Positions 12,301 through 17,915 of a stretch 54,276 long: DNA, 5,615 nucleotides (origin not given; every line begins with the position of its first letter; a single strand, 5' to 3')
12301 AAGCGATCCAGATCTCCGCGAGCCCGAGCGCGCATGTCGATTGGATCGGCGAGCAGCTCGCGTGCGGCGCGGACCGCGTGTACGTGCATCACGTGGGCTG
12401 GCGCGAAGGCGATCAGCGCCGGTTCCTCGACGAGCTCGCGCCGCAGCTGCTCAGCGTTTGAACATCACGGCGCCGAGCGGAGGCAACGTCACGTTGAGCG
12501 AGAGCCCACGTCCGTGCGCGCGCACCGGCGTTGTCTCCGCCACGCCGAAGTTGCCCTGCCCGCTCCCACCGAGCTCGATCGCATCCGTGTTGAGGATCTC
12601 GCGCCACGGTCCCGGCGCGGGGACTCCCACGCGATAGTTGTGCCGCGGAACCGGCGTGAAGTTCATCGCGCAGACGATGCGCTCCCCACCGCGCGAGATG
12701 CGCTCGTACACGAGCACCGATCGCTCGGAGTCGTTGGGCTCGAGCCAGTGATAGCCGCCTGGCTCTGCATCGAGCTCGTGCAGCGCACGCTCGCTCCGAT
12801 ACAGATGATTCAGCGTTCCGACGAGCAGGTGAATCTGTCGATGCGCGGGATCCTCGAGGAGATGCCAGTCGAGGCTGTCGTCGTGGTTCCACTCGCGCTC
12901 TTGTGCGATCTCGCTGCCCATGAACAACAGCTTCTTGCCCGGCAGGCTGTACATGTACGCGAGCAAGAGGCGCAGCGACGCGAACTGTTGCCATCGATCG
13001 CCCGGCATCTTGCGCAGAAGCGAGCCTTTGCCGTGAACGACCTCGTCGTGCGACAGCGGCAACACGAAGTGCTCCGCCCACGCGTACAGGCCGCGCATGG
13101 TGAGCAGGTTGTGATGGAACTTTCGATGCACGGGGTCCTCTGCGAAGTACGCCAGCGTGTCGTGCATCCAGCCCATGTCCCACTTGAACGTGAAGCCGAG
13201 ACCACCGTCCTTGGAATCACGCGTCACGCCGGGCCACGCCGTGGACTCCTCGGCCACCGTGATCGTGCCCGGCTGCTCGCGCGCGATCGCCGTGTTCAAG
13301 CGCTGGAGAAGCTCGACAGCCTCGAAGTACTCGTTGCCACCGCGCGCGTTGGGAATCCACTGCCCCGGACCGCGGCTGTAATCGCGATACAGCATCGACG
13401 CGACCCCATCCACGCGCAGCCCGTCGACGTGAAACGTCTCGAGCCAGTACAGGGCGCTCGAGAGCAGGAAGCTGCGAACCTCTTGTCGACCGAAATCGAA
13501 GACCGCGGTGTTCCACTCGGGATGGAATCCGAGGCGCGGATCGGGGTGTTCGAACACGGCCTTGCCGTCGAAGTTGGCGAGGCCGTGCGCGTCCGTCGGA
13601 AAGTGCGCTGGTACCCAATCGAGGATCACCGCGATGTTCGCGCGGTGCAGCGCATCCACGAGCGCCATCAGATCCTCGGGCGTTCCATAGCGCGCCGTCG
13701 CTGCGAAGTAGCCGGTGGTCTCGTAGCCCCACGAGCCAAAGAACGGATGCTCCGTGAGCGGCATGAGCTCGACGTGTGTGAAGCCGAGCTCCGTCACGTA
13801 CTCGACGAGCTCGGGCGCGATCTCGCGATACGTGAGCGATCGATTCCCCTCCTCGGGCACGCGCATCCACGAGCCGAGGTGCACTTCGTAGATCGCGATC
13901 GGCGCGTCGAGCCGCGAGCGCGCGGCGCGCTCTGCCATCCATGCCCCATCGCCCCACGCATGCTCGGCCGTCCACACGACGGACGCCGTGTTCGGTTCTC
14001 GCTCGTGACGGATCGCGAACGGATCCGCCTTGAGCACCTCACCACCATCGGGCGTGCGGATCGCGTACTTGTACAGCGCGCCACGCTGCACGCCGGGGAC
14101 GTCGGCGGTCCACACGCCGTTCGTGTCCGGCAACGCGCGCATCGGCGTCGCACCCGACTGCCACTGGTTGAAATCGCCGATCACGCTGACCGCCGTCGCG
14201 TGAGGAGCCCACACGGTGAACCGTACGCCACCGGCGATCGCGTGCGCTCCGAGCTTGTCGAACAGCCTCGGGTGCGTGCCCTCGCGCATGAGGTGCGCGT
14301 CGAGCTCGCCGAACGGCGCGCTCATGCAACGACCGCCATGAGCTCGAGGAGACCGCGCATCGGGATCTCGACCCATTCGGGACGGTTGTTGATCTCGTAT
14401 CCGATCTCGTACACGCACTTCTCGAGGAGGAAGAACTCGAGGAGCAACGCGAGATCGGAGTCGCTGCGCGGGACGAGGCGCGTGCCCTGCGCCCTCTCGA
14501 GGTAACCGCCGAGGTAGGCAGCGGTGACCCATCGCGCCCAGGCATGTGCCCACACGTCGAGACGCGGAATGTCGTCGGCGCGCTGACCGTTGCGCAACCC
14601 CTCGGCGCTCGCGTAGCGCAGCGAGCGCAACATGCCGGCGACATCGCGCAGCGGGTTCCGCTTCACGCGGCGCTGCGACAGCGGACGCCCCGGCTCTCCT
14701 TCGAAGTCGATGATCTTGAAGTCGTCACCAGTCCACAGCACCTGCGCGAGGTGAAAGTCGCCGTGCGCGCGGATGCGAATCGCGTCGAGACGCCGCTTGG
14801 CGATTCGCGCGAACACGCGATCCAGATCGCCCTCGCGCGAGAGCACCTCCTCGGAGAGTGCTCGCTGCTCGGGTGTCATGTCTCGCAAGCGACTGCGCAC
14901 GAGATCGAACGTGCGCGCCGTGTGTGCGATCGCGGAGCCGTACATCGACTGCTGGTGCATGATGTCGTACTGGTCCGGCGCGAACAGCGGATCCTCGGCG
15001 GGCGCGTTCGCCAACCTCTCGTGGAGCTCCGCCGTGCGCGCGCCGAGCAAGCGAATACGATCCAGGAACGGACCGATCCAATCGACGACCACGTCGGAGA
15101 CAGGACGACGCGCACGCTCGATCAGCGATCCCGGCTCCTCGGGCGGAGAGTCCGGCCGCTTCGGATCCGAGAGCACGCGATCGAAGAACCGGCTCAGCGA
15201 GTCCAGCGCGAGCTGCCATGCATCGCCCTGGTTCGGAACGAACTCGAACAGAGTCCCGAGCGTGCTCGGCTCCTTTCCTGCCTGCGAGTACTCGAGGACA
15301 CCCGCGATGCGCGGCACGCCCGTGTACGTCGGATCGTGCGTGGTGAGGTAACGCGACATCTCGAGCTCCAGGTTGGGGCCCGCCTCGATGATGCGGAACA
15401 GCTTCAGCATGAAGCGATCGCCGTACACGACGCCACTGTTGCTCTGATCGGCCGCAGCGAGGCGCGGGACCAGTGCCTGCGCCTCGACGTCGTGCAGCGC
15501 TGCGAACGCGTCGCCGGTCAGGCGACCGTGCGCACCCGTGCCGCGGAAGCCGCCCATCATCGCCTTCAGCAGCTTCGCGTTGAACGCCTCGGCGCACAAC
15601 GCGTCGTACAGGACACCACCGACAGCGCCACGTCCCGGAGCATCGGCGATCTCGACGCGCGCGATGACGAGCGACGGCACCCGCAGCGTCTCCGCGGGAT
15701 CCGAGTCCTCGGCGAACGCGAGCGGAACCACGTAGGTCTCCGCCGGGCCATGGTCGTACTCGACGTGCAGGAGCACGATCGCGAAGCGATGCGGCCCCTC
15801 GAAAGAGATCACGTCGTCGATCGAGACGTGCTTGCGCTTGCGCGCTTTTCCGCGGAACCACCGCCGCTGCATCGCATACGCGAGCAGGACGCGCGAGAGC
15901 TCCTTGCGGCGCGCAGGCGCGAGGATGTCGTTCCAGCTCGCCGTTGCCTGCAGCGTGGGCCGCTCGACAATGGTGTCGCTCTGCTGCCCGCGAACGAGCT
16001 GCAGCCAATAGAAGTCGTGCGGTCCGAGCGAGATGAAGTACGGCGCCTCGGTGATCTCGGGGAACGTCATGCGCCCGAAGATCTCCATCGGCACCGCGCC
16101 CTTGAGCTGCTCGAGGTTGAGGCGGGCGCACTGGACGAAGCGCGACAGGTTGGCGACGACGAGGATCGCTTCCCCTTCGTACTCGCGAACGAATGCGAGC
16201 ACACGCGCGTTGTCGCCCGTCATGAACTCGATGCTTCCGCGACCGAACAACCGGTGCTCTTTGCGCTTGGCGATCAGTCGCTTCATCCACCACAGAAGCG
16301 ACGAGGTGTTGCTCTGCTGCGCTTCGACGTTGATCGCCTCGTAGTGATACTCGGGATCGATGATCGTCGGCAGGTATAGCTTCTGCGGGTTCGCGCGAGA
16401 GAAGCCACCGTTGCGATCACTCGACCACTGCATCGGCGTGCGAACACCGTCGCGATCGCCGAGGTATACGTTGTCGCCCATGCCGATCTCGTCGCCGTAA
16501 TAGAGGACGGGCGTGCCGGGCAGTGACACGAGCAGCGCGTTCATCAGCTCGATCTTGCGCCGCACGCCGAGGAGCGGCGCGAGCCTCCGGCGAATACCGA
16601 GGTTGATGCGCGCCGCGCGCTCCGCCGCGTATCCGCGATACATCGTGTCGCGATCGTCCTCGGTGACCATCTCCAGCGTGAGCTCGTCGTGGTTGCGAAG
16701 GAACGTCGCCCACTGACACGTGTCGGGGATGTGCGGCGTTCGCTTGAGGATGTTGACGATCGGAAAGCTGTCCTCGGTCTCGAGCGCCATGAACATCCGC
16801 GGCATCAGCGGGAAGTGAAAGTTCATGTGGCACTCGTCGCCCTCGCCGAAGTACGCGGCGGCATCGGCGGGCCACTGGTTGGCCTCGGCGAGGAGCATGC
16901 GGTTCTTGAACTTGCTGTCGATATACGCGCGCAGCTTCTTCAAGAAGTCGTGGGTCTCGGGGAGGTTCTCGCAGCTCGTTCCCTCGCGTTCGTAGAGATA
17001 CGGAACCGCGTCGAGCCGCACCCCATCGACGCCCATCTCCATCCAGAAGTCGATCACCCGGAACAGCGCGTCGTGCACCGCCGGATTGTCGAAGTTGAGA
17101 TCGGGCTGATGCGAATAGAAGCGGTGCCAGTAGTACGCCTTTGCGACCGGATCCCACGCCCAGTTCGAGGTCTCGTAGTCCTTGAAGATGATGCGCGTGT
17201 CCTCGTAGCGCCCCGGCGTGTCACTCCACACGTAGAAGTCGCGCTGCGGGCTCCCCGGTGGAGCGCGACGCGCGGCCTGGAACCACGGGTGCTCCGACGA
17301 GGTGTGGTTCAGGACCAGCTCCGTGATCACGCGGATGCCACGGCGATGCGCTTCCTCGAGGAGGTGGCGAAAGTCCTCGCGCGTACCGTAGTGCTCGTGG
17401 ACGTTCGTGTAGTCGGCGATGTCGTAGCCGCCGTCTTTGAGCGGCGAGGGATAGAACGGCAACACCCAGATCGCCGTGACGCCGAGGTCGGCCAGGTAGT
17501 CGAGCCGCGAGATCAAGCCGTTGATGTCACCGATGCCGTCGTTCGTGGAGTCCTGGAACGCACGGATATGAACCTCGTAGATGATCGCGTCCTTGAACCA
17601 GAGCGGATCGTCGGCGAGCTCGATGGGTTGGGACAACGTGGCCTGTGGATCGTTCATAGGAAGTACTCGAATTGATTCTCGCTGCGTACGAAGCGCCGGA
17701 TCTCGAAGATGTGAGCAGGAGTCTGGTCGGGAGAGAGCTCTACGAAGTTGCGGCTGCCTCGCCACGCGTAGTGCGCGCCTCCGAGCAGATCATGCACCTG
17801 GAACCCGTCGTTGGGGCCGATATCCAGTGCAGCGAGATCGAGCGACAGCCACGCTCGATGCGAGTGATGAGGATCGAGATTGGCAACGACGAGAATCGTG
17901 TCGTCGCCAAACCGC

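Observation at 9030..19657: GlgE-pathway alpha-glucan cluster (glgE-treS/mak-glgB with ATGA start/stop overlaps) flanked by malQ, a HAD phosphatase and an Fgd-like LLM oxidoreductase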

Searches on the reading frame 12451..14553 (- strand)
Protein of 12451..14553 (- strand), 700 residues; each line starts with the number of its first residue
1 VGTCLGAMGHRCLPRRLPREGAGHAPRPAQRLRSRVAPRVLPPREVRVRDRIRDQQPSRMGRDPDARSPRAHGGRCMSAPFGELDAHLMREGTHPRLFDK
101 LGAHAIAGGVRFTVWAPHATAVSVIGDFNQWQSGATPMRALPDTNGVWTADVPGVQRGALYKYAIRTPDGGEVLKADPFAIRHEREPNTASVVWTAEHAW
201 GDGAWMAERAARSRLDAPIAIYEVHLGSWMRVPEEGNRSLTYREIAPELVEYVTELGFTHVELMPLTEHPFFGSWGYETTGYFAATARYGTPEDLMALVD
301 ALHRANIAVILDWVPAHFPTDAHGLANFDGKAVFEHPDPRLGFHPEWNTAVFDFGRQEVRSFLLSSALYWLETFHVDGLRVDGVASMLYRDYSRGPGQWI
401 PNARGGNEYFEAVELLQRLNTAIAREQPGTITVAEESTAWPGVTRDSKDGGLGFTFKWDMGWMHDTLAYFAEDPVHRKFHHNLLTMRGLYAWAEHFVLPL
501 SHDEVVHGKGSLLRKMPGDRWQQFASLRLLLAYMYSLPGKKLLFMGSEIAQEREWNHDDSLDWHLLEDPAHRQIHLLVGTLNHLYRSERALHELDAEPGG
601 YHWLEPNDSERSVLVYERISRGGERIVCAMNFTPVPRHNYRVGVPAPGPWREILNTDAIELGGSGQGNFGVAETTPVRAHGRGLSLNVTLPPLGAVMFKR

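Call 3: search_protein_families(library=pfam, proteins=[window:12451-14553:-])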
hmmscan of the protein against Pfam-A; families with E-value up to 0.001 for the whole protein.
window:12451-14553:- (700 aa): 4 families
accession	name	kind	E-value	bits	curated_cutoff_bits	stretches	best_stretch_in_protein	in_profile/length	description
PF02806.24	Alpha-amylase_C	-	2.5e-23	82.6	21.2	1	603-699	1-93/95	Alpha amylase, C-terminal all-beta domain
PF02922.24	CBM_48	-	6.6e-23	81.3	22.4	1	100-180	1-83/83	Carbohydrate-binding module 48 (Isoamylase N-terminal domain)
PF00128.31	Alpha-amylase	-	2.4e-16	60.5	22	1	250-321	25-95/446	Alpha amylase, catalytic domain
PF22019.2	GlgB_N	-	3.5e-06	27.5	27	1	91-179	10-94/94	alpha-1,4-glucan branching enzyme GlgB, N-terminal domain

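Call 4: search_protein_families(library=ncbifam, proteins=[window:12451-14553:-])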
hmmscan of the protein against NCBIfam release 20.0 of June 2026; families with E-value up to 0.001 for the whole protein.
window:12451-14553:- (700 aa): 22 families
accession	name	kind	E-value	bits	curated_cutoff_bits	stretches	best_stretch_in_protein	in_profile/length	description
NF003811.1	PRK05402.1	equivalog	6e-275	913.6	741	1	85-699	2-618/619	1,4-alpha-glucan branching protein GlgB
NF008967.0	PRK12313.1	equivalog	1.9e-262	872.2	577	1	84-699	10-626/633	1,4-alpha-glucan branching protein GlgB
TIGR01515.1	branching_enzym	equivalog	8.7e-253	840.4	463.95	1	85-698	1-606/607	1,4-alpha-glucan branching enzyme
NF011293.0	PRK14705.1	equivalog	2.1e-234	780.8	2376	1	81-699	603-1221/1224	1,4-alpha-glucan branching enzyme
NF009221.0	PRK12568.1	equivalog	7.1e-229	761.7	1270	1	108-697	153-740/745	1,4-alpha-glucan branching enzyme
NF011294.0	PRK14706.1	equivalog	8.4e-198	658.6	1284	1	101-697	30-621/642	1,4-alpha-glucan branching enzyme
TIGR02402.1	trehalose_TreZ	equivalog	6.1e-45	153.5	538.8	1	110-388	1-251/545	malto-oligosyltrehalose trehalohydrolase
TIGR02100.1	glgX_debranch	equivalog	8e-21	73.7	640.9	1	205-392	142-350/688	glycogen debranching protein GlgX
TIGR02104.1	pulA_typeI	equivalog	2.3e-19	68.9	504.5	1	100-382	11-319/605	type I pullulanase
NF041321.1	Alpha-amyl_MalA_Halo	equivalog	1.8e-12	46.5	875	1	219-382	260-425/666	alpha-amylase MalA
TIGR02456.1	treS_nterm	equivalog_domain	4.6e-12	45.2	678.35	1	221-319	8-102/539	maltose alpha-D-glucosyltransferase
NF002983.0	PRK03705.1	equivalog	1.2e-11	43.5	901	1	219-389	151-342/658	glycogen debranching protein GlgX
TIGR02403.1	trehalose_treC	equivalog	7.2e-08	31.5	799.05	1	222-321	8-103/544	alpha,alpha-phosphotrehalase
NF051899.1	BetGalacBglAAgro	equivalog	7.6e-08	31.2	900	1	244-323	29-105/537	beta-galactosidase BglA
TIGR02103.1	pullul_strch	subfamily_domain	3.8e-07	28.6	697.6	1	100-230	127-264/900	pullulanase-type alpha-1,6-glucosidase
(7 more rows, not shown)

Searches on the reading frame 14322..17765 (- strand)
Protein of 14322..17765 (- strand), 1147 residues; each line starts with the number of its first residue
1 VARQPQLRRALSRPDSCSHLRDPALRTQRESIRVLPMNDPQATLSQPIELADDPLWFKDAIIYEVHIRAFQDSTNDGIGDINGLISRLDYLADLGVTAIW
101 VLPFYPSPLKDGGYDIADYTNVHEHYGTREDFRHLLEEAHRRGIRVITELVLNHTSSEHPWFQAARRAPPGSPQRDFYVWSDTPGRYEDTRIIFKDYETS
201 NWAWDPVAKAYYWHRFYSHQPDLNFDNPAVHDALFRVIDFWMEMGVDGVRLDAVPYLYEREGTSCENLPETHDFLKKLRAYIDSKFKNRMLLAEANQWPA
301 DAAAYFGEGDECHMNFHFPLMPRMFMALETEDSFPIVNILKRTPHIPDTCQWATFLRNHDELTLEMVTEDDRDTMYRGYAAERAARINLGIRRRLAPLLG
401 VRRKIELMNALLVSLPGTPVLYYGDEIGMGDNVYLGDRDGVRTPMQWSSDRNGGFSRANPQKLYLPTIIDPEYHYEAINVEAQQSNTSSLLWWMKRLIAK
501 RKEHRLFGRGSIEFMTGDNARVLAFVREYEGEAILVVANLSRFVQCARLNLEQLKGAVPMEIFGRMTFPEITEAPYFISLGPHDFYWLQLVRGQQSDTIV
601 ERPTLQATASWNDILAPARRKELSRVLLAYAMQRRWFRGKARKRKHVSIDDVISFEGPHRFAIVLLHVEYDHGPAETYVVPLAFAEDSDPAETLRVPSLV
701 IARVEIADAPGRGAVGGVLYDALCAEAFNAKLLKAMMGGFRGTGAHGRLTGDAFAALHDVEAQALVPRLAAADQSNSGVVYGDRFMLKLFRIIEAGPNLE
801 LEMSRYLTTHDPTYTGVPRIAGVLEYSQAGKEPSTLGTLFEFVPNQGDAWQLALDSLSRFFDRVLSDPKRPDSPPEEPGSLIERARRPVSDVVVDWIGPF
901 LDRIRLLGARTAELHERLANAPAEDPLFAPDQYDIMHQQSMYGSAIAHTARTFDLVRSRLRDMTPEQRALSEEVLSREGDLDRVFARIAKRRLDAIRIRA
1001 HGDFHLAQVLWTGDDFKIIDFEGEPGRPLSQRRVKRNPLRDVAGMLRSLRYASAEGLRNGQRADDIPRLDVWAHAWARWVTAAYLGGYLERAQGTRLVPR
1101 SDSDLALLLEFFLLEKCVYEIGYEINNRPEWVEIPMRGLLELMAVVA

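Call 3: search_protein_families(library=pfam, proteins=[window:14322-17765:-])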
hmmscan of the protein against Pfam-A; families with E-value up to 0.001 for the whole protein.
window:14322-17765:- (1147 aa): 3 families
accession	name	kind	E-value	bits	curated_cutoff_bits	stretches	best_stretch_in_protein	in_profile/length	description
PF00128.31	Alpha-amylase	-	4.5e-96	323.2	22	1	68-508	5-444/446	Alpha amylase, catalytic domain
PF16657.11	Malt_amylase_C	-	7.7e-23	80.8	27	1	510-587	1-75/75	Maltogenic Amylase, C-terminal domain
PF18085.6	Mak_N_cap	-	4.4e-07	31.2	22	1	632-722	3-84/87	Maltokinase N-terminal cap domain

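Call 4: search_protein_families(library=ncbifam, proteins=[window:14322-17765:-])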
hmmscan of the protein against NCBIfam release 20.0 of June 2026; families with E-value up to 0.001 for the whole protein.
window:14322-17765:- (1147 aa): 41 families (the best 25 are shown)
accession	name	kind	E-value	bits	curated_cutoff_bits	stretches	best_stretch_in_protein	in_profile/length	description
TIGR02456.1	treS_nterm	equivalog_domain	2.8e-268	890.8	678.35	1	56-590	2-538/539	maltose alpha-D-glucosyltransferase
TIGR02457.1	TreS_Cterm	hypoth_equivalog_domain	4.3e-134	448.1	375.05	1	605-1142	10-528/529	putative maltokinase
NF051899.1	BetGalacBglAAgro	equivalog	2.4e-89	300.2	900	2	56-259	2-204/537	beta-galactosidase BglA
TIGR02403.1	trehalose_treC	equivalog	1.2e-85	288.2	799.05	2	56-255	1-196/544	alpha,alpha-phosphotrehalase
NF008183.0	PRK10933.1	subfamily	4.2e-83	279.9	535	2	53-257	4-205/551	alpha,alpha-phosphotrehalase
NF008051.0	PRK10785.1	equivalog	9.5e-37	126.4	568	1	79-269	176-351/607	maltodextrin glucosidase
NF041321.1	Alpha-amyl_MalA_Halo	equivalog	3e-36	125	875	1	49-190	249-391/666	alpha-amylase MalA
NF041090.1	Cyc-maltodext_AglB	equivalog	4.9e-34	117.9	540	2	79-253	62-207/470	cyclomaltodextrinase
NF011293.0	PRK14705.1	equivalog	6.2e-32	110.2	2376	2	973-1137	308-464/1224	1,4-alpha-glucan branching enzyme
TIGR02402.1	trehalose_TreZ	equivalog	9.2e-27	93.5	538.8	1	56-155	91-186/545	malto-oligosyltrehalose trehalohydrolase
NF011083.0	PRK14510.1-2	equivalog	8.5e-20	69.9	1322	1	79-429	220-548/1186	bifunctional glycogen debranching protein GlgX/4-alpha-glucanotransferase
NF041273.1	GlcN_kinase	equivalog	1.5e-18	67.2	550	2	971-1142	228-390/391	glucosamine kinase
NF008967.0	PRK12313.1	equivalog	4.4e-16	58.4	577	1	61-157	149-247/633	1,4-alpha-glucan branching protein GlgB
TIGR02401.1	trehalose_TreY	equivalog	1.9e-13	49.6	498.65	1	87-163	21-101/838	malto-oligosyltrehalose synthase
NF003811.1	PRK05402.1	equivalog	4.2e-13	48.7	741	1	61-156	142-238/619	1,4-alpha-glucan branching protein GlgB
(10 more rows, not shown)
